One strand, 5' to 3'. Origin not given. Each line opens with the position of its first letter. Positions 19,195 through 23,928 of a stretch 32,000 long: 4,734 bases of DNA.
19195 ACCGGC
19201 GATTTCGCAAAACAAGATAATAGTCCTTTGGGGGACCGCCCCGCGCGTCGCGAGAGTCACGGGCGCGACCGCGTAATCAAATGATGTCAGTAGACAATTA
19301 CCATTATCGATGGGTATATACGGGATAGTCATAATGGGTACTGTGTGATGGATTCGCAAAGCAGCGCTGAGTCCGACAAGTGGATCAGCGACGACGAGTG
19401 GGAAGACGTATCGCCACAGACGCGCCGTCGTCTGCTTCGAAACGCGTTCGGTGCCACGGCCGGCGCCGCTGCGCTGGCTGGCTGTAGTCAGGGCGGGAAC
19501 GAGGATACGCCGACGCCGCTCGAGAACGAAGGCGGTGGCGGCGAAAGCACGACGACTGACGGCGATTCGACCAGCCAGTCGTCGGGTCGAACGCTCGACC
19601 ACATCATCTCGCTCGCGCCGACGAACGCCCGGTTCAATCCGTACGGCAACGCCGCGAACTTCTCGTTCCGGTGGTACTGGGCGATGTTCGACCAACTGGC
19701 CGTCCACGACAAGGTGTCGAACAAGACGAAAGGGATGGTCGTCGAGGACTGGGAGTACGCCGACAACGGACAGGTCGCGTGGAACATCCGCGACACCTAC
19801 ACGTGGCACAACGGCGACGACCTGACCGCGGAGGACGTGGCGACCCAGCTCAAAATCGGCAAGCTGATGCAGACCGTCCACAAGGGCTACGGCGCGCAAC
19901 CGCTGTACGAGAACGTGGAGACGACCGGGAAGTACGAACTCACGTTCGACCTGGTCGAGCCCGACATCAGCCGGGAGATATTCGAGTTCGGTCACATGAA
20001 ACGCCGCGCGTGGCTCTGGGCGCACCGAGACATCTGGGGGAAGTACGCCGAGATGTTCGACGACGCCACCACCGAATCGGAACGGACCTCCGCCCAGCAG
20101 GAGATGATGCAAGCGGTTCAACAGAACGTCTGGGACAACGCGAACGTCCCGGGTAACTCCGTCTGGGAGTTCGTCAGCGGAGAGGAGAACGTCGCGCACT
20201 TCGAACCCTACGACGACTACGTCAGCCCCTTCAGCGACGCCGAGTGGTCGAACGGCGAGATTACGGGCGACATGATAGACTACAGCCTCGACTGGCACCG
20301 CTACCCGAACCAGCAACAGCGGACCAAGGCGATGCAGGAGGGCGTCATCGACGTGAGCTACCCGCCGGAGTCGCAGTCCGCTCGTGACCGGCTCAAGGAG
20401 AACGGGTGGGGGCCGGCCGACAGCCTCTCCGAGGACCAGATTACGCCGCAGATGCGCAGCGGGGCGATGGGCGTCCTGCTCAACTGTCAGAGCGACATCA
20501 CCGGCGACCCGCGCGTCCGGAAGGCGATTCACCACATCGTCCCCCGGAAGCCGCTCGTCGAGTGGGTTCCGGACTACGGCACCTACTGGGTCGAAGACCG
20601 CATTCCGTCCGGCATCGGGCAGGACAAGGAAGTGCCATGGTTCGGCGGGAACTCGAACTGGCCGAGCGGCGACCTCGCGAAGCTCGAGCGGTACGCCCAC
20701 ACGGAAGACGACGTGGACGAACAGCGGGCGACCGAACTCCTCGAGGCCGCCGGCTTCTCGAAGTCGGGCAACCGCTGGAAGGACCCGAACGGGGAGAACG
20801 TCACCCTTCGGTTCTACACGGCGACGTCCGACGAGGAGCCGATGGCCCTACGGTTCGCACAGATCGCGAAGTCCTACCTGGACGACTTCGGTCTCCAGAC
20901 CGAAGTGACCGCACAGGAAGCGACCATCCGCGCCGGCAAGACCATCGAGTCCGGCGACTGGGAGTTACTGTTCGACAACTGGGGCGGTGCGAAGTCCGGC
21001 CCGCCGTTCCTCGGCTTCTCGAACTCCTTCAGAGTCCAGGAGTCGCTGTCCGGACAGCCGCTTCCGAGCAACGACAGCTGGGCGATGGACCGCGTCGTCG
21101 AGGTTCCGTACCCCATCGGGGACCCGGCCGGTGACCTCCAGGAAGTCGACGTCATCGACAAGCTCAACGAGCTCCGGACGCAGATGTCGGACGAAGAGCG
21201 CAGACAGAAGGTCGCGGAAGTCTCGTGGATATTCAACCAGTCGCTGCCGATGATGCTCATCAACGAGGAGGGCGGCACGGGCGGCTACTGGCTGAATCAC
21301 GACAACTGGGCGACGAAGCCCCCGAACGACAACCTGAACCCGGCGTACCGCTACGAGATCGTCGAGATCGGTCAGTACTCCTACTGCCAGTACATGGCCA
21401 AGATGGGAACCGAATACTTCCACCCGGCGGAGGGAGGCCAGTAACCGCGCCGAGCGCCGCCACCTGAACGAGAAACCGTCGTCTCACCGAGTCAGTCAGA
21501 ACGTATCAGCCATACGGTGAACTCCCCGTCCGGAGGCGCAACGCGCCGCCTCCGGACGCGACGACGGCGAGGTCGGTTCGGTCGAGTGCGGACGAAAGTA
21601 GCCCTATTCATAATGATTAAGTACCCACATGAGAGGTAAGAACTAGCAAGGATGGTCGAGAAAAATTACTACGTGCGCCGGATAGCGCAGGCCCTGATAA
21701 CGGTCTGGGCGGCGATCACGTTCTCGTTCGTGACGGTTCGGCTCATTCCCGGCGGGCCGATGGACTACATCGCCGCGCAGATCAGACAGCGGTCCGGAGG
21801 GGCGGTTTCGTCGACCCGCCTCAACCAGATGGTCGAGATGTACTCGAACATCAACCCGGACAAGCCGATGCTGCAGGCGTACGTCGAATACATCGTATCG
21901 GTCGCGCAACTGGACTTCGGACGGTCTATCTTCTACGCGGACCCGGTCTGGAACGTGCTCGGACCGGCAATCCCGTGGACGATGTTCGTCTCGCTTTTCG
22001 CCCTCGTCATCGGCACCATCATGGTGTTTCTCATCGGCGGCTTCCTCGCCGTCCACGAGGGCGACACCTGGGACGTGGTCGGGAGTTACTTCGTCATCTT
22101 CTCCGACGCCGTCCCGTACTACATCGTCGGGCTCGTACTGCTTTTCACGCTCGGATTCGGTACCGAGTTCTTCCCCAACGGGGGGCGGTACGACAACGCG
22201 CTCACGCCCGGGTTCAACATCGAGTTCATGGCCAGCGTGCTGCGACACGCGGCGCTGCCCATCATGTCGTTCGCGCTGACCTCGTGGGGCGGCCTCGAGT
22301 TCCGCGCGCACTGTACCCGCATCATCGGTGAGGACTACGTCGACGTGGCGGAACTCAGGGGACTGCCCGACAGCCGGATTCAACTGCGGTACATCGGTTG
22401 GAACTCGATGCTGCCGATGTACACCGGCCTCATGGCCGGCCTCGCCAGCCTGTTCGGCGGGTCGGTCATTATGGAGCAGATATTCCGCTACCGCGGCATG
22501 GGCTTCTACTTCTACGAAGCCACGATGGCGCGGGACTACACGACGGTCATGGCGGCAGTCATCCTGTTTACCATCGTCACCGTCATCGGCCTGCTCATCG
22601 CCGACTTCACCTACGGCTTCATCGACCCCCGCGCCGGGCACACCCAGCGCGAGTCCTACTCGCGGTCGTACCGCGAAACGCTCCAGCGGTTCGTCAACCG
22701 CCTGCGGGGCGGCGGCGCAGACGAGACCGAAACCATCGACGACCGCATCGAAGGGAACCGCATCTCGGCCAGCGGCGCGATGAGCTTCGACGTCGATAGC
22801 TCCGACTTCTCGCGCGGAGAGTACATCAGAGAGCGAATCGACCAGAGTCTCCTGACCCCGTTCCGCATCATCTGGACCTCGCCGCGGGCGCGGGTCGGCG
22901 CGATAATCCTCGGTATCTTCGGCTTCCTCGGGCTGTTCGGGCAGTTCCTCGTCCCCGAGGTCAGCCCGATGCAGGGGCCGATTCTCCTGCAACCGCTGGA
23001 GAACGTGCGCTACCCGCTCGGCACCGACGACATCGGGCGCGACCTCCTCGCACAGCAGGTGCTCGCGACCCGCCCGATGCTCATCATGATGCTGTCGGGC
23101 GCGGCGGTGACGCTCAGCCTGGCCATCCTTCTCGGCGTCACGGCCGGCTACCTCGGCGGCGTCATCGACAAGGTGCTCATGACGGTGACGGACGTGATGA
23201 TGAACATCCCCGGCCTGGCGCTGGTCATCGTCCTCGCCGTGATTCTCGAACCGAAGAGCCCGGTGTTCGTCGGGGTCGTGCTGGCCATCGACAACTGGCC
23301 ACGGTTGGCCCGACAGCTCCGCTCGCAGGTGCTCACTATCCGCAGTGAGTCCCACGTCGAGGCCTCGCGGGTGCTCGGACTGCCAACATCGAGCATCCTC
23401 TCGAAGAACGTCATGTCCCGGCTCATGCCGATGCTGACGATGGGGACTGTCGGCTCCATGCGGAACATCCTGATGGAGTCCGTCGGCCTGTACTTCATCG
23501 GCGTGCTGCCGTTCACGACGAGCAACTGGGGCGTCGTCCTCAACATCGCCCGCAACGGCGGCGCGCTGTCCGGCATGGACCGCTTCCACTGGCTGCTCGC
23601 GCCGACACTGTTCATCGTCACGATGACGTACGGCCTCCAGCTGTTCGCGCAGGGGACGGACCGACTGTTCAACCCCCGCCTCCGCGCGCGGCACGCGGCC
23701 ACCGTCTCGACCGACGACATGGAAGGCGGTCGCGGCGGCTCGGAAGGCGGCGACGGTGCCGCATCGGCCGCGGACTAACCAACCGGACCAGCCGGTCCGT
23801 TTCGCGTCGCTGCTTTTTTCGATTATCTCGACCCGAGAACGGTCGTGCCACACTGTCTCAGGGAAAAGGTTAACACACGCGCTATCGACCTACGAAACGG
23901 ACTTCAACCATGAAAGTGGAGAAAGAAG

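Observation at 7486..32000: Haloarchaeal pectin/oligogalacturonide utilisation island assembled from non-textbook parts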

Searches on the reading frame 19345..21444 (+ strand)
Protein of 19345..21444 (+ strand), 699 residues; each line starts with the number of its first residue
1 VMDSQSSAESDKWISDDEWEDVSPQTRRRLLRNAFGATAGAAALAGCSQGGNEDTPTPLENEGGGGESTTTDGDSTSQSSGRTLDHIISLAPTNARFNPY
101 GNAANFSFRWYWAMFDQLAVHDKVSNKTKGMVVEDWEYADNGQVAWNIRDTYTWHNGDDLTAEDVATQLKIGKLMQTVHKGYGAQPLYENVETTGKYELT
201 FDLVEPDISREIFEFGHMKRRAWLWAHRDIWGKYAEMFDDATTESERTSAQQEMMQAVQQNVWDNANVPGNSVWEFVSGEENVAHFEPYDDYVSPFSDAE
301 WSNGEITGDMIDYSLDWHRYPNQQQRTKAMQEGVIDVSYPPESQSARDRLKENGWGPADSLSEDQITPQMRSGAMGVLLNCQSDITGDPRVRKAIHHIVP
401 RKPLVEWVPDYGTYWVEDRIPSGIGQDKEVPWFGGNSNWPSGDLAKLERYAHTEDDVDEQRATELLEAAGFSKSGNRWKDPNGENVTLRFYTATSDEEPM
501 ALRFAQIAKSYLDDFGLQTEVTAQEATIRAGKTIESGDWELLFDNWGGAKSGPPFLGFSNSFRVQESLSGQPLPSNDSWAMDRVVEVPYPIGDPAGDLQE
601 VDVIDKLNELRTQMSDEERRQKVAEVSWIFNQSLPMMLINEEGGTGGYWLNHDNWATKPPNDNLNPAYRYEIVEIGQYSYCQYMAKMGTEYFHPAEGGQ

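Call 4: search_protein_families(library=pfam, proteins=[window:19345-21444:+], max_evalue=0.01)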
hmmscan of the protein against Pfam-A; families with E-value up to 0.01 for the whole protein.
window:19345-21444:+ (699 aa): 2 families
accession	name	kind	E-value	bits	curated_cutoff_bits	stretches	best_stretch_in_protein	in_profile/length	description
PF00496.27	SBP_bac_5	-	8.4e-29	101.2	32.4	1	130-554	4-354/368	Bacterial extracellular solute-binding proteins, family 5 Middle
PF23986.1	Pam3_gp59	-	0.0032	18.3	27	0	445-487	6-50/76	Phage Pam3 gp59 related protein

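Call 10: search_protein_families(library=ncbifam, proteins=[window:19345-21444:+], max_evalue=0.01)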
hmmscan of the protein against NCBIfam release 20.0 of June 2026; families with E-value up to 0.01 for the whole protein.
window:19345-21444:+ (699 aa): 4 families
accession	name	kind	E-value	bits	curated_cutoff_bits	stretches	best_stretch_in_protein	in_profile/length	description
NF045467.1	Opp4A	equivalog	7.2e-10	37.7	650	2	44-170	1-121/556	oligopeptide ABC transporter substrate-binding protein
TIGR02294.1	nickel_nikA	equivalog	7.4e-10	37.9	393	1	457-547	313-402/501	nickel ABC transporter substrate-binding protein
NF045468.1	Opp5A_nikA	equivalog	1.1e-08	34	600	1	127-169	56-98/488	nickel ABC transporter substrate-binding protein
TIGR04028.1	SBP_KPN_01854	hypoth_equivalog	0.00057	18.6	468.5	0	457-530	317-388/509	TIGR04028 family ABC transporter substrate-binding protein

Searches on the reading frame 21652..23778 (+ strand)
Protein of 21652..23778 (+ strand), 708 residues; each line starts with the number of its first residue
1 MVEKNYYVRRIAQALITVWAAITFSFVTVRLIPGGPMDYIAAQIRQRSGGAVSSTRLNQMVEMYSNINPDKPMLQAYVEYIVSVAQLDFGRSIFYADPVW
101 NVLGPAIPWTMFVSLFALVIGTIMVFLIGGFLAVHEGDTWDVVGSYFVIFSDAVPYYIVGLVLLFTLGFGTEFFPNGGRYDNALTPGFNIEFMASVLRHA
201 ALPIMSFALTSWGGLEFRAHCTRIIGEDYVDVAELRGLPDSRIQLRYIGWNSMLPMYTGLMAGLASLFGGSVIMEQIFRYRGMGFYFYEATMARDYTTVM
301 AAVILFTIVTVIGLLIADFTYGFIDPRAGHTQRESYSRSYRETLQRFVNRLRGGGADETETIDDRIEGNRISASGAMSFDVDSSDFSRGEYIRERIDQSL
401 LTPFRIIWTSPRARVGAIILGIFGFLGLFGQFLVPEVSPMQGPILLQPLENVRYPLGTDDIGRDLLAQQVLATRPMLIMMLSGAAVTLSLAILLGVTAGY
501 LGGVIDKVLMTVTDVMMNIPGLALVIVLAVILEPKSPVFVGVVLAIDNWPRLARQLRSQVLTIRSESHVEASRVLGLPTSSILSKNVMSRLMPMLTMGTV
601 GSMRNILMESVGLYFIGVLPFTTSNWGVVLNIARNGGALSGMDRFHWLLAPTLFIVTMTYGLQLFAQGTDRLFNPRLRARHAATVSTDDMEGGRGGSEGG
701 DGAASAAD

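Call 4: search_protein_families(library=pfam, proteins=[window:21652-23778:+], max_evalue=0.01)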
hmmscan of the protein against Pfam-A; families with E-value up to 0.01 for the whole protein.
window:21652-23778:+ (708 aa): 1 family
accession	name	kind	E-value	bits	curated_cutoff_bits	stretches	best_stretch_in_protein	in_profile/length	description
PF00528.27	BPD_transp_1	-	4.7e-40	137.7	26.4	2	127-328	3-182/184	Binding-protein-dependent transport system inner membrane component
